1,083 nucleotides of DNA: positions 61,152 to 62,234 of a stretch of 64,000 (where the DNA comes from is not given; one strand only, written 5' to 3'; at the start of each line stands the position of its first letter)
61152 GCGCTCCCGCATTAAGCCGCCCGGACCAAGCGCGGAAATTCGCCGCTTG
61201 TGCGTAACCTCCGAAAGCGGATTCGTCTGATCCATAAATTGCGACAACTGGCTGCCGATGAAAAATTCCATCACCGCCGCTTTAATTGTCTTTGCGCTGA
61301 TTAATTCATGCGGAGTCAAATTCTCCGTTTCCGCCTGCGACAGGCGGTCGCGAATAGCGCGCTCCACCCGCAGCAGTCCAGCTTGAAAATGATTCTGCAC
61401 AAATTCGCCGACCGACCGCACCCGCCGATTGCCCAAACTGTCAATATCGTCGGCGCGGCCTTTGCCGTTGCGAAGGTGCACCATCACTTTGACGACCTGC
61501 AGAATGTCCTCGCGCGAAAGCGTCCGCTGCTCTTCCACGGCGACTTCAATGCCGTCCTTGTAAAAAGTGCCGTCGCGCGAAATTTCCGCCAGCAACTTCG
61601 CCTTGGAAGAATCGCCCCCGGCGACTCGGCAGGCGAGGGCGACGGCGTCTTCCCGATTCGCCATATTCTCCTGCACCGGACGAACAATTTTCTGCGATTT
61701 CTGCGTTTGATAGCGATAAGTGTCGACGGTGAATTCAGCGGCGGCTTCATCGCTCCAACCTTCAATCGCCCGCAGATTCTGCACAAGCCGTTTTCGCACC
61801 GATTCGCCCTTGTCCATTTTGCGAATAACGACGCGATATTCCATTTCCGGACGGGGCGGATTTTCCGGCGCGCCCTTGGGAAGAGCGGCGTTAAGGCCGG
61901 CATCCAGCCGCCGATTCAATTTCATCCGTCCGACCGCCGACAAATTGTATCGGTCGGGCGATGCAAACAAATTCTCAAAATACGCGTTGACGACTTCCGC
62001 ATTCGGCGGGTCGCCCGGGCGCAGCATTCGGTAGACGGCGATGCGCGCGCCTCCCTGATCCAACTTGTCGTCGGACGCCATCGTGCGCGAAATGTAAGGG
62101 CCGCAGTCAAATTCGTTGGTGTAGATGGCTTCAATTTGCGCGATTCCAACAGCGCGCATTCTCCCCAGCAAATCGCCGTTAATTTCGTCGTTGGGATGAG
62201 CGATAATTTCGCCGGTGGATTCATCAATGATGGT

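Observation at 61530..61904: Ribosomal bL12 C-terminal-like domain inserted in RNA polymerase beta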

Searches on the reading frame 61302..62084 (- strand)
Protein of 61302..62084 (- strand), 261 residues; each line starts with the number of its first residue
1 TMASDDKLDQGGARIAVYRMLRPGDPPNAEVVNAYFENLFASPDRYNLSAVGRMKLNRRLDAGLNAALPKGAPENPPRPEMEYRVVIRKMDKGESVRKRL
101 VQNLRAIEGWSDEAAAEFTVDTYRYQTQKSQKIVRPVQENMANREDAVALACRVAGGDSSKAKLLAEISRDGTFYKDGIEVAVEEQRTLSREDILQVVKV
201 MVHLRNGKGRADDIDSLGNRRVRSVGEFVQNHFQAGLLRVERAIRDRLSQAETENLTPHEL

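Call 9: find_homologous_proteins(query=window:61302-62084:-, max_evalue=0.00001)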
Query seq(261 aa) (261 aa): 71 proteins with E <= 0.00001 among 1172 candidates.
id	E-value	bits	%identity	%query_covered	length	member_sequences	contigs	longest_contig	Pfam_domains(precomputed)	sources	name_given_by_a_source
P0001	1.0e-40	158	58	34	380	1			PF04561.20,PF04563.21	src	-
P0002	1.0e-39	155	64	28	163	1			PF04561.20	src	-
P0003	7.2e-38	149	63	28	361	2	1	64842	PF04565.22,PF04561.20,PF10385.15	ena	-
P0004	1.2e-35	142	63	28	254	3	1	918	PF04565.22,PF04561.20,PF04563.21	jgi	jgi:DNA-directed RNA polymerase subunit beta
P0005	3.1e-35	140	64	28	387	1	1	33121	PF04565.22,PF04561.20,PF10385.15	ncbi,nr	ncbi:MAG: hypothetical protein CM1200mP41_16150 [Gammaproteobacteria bacterium]|nr:MAG: hypothetical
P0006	3.2e-35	140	63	28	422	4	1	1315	PF04565.22,PF04561.20,PF10385.15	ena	-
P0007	1.9e-34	138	60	28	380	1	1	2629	PF04565.22,PF04561.20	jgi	-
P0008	3.3e-34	137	58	28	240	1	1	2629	PF04565.22,PF04561.20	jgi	jgi:DNA-directed RNA polymerase subunit beta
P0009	6.3e-34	136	57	30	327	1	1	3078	PF04561.20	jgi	jgi:DNA-directed RNA polymerase subunit beta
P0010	8.0e-34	136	57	28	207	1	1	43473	PF04565.22,PF04561.20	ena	-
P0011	3.0e-33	134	55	29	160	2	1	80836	PF04561.20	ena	-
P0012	4.5e-33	133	63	30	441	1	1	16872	PF04565.22,PF04561.20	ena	-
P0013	7.2e-33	132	61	29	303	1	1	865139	PF04565.22,PF04561.20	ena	-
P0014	2.0e-32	131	53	31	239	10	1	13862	PF04565.22,PF04561.20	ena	-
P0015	2.3e-32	131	61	29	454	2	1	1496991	PF04565.22,PF04561.20,PF10385.15,PF00562.34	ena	-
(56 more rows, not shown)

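Call 27: search_solved_structures(query=window:61302-62084:-, max_evalue=0.001, show_alignments=3)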
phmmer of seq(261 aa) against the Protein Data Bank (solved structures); distinct sequences matched with E-value up to 0.001: 48.
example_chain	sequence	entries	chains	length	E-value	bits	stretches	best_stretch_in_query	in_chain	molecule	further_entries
7xya_C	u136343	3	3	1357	1.1e-37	133.4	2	183-261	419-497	DNA-directed RNA polymerase subunit beta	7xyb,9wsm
7f0r_C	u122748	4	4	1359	1.1e-37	133.4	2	183-261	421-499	DNA-directed RNA polymerase subunit beta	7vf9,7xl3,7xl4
5uaq_C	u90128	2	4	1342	5.4e-36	127.9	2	183-260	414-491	DNA-directed RNA polymerase subunit beta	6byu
7mkn_C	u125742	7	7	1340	5.4e-36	127.8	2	183-260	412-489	DNA-directed RNA polymerase subunit beta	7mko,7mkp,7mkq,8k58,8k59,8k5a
6awb_03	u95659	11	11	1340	5.4e-36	127.8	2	183-260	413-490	DNA-directed RNA polymerase subunit beta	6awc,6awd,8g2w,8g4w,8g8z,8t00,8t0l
6n4c_C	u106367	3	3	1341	5.4e-36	127.8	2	183-260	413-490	DNA-directed RNA polymerase subunit beta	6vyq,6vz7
8g7e_I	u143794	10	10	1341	5.4e-36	127.8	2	183-260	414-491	DNA-directed RNA polymerase subunit beta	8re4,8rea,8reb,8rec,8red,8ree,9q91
10ma_I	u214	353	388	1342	5.5e-36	127.8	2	183-260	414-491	DNA-directed RNA polymerase subunit beta | Escherichia coli RNA polymerase beta subunit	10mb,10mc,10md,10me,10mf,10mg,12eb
3lu0_C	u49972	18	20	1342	5.5e-36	127.8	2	183-260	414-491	DNA-directed RNA polymerase subunit beta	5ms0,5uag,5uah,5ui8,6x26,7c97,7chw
5uaj_C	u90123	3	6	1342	5.5e-36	127.8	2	183-260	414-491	DNA-directed RNA polymerase subunit beta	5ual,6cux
8hkc_C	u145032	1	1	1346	5.5e-36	127.8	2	183-260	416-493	DNA-directed RNA polymerase subunit beta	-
6j9e_C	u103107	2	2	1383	1.5e-35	126.3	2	191-261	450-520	DNA-directed RNA polymerase subunit beta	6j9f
9gdo_C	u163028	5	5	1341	4.3e-35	124.9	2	183-261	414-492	DNA-directed RNA polymerase subunit beta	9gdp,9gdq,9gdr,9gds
7ye1_C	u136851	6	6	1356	4.7e-34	121.5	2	184-261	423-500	DNA-directed RNA polymerase subunit beta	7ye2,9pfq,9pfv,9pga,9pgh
6wmp_C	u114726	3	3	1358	3.3e-30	108.9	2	185-260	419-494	DNA-directed RNA polymerase subunit beta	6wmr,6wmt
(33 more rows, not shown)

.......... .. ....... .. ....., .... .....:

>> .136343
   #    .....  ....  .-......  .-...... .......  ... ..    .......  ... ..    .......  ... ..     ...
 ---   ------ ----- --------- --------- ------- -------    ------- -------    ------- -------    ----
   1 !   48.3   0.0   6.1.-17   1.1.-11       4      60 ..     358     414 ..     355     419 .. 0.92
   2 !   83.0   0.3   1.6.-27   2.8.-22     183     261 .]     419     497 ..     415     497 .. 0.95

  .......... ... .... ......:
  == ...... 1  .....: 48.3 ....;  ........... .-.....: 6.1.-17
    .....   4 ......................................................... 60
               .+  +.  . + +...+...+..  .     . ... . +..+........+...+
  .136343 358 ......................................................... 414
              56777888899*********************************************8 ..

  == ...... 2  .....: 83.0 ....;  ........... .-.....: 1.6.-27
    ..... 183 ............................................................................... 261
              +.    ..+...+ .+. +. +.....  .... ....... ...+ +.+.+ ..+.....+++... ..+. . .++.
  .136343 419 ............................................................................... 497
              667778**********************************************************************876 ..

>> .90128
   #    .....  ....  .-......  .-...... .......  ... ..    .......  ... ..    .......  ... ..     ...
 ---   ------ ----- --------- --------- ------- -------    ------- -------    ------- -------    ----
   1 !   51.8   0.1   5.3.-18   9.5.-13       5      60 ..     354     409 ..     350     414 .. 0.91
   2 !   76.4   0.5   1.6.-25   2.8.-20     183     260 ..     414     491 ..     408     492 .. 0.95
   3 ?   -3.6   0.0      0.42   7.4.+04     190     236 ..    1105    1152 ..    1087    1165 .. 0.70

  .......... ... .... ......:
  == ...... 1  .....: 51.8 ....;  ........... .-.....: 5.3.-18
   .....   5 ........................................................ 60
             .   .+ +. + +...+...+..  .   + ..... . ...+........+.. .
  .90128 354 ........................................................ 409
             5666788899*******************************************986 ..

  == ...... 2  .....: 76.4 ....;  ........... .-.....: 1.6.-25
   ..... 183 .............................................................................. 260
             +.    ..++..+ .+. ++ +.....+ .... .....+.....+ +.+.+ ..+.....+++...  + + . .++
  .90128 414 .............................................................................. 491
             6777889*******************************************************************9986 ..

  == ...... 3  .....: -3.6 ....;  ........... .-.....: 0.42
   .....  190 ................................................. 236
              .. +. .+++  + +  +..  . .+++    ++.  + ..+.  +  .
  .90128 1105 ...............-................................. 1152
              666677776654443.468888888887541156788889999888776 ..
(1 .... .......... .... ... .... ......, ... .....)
